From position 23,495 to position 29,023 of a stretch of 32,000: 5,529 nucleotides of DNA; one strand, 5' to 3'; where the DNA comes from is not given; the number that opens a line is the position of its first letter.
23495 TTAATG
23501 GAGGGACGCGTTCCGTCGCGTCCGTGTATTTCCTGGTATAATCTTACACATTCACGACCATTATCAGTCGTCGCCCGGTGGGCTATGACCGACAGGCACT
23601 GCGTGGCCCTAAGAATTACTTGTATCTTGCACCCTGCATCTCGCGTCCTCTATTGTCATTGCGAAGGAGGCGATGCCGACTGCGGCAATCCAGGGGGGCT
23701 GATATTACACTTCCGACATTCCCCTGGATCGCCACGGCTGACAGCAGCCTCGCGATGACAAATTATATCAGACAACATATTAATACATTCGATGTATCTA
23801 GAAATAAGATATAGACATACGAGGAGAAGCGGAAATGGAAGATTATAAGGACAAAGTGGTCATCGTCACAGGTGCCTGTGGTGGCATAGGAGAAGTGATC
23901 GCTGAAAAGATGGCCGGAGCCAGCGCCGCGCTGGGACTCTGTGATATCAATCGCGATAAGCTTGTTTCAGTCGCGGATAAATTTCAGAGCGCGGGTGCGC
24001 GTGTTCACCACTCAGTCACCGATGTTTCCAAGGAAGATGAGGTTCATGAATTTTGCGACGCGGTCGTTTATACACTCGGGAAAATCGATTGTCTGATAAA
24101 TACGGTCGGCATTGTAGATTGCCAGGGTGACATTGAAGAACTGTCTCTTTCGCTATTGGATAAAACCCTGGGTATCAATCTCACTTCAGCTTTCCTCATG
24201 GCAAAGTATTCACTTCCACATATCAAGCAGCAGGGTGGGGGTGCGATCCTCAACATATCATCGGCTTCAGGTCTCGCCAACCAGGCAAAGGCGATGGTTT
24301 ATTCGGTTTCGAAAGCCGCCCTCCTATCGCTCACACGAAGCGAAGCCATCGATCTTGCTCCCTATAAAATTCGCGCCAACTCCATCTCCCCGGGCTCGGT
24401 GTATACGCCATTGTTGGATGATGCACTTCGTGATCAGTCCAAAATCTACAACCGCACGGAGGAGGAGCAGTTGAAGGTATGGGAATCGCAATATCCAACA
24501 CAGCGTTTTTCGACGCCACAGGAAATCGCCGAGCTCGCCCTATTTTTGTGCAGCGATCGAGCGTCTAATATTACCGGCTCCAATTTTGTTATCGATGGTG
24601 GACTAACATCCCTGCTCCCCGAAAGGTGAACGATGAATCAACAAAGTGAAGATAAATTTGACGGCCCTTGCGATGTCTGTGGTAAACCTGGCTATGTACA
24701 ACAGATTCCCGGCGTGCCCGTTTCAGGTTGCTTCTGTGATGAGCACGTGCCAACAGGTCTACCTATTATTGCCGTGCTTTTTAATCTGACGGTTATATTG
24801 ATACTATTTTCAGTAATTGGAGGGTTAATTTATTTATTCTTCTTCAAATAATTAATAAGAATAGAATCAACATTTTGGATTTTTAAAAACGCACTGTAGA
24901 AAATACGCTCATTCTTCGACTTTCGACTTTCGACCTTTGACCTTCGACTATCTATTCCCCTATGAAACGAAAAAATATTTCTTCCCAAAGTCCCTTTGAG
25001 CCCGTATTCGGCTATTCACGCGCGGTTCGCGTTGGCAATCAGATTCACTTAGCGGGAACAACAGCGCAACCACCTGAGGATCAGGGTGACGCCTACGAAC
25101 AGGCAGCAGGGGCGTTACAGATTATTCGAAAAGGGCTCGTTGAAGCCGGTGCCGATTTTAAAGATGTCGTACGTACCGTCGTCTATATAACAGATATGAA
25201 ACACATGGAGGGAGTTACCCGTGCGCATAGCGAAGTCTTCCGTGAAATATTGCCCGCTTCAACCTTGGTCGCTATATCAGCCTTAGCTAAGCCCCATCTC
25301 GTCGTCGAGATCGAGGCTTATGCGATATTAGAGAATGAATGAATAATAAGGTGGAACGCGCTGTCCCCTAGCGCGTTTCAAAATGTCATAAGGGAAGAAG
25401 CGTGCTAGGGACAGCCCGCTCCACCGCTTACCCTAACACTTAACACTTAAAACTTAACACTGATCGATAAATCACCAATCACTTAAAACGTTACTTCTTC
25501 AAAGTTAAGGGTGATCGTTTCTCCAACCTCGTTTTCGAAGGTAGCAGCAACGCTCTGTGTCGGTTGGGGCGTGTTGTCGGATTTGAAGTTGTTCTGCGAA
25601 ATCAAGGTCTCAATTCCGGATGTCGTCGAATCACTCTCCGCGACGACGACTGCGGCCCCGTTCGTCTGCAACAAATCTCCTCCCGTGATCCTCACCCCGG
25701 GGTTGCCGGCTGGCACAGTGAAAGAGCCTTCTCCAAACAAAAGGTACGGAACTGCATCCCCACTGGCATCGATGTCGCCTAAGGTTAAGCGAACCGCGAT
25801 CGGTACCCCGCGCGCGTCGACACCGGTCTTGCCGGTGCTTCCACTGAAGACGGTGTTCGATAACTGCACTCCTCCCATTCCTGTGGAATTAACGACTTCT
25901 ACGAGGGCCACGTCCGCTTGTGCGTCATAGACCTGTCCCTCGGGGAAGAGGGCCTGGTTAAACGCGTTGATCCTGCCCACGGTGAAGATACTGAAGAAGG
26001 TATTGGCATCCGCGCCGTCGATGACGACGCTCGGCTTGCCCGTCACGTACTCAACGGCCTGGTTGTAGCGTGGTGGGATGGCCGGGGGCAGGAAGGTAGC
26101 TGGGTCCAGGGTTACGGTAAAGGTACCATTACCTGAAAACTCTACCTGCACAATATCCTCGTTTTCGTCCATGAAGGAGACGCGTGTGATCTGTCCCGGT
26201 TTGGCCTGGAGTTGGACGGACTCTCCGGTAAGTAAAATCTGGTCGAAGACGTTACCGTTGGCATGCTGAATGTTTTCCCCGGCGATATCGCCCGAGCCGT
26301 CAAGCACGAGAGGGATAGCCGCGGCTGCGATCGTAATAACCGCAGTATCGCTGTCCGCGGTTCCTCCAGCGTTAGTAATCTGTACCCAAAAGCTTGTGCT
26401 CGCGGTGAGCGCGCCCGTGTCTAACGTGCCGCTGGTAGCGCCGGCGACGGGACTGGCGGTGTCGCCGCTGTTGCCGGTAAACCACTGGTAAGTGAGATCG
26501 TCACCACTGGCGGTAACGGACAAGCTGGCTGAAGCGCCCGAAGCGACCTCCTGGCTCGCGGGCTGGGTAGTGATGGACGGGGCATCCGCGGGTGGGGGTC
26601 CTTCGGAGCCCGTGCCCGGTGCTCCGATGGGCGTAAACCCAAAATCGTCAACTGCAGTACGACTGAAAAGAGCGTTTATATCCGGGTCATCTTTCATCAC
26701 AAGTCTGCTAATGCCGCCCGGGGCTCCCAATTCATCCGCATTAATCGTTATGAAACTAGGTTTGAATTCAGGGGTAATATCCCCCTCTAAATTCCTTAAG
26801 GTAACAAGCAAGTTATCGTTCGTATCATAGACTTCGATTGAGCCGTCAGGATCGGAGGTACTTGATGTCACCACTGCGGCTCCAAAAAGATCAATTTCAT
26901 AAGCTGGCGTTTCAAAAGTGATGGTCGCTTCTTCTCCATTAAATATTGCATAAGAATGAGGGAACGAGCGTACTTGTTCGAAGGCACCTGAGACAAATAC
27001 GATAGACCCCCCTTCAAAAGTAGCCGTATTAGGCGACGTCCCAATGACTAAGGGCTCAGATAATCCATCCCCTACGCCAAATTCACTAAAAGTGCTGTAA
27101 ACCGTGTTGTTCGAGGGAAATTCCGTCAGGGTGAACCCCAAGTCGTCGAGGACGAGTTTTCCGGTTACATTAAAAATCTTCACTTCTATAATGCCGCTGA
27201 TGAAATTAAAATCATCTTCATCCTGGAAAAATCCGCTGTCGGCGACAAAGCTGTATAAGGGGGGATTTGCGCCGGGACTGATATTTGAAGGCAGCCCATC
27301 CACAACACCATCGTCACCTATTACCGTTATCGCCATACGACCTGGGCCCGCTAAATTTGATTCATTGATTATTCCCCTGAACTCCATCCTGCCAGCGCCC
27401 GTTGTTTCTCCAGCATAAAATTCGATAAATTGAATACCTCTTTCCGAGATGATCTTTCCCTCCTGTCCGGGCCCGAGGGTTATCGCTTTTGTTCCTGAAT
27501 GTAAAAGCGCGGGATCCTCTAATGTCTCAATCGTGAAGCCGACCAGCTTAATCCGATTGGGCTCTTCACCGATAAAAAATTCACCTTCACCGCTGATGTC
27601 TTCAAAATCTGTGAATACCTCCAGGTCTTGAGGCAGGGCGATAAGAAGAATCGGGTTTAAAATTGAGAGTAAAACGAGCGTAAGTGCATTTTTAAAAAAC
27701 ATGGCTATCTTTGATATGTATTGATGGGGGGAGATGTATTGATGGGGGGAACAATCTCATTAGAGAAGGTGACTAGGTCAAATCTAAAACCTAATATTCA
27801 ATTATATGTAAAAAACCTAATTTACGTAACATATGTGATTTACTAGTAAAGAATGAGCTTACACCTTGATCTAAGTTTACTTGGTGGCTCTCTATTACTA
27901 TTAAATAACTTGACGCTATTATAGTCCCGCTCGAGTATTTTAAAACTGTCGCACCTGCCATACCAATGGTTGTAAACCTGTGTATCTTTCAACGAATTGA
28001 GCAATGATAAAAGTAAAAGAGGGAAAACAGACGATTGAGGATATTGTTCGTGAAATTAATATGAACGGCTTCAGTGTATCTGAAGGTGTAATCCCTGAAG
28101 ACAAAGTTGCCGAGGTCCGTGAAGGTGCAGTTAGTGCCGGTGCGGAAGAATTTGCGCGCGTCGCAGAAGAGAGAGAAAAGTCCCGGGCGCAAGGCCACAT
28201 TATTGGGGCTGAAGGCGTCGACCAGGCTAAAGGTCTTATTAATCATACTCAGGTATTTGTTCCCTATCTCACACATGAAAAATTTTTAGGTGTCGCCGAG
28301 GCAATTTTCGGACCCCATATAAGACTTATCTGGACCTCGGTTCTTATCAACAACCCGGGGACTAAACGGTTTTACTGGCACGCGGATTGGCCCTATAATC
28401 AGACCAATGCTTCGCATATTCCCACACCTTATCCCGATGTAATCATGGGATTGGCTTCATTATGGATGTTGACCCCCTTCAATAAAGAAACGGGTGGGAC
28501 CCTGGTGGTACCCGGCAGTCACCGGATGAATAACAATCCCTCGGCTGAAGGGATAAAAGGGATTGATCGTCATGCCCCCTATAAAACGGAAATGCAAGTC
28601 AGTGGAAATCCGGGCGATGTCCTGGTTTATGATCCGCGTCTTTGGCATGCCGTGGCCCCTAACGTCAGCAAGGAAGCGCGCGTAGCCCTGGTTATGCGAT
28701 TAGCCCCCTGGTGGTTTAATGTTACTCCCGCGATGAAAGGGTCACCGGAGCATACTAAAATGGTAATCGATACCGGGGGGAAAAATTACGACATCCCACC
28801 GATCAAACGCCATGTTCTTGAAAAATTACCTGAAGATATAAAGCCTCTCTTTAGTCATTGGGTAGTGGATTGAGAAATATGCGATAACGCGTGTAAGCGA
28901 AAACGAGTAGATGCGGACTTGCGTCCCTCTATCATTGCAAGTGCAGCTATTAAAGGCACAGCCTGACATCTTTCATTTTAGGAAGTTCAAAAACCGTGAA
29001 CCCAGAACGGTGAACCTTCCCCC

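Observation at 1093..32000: Intergenic DNA is built from a small shared vocabulary of repeat modules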

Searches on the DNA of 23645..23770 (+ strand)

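Call 37: search_dna_similar(query=window:23645-23770:+, collection=plasmids, mode=distant, max_evalue=0.01, max_rows=30)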
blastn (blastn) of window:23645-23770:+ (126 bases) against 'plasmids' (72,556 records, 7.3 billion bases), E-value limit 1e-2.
No match.
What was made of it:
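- Tried and rejected: The window's own 126-nt palindrome gave no match (call 37).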

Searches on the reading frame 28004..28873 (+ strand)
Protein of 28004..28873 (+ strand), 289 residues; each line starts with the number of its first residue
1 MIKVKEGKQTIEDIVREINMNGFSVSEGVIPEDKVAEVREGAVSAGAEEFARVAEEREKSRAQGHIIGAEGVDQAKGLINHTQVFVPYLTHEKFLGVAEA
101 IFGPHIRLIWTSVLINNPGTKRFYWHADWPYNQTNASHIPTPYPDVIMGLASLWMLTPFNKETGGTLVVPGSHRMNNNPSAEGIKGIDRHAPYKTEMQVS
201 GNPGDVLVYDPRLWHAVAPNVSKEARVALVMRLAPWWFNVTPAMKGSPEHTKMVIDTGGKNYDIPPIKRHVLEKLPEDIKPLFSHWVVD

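Call 10: search_protein_families(library=pfam, proteins=[window:28004-28873:+])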
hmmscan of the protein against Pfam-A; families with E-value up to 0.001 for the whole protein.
window:28004-28873:+ (289 aa): 2 families
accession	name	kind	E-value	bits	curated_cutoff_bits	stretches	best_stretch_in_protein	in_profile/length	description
PF05721.19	PhyH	-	6e-22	79.4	22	1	21-227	4-212/213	Phytanoyl-CoA dioxygenase (PhyH)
PF13759.12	2OG-FeII_Oxy_5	-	0.00019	22.2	27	1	186-229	55-98/101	Putative 2OG-Fe(II) oxygenase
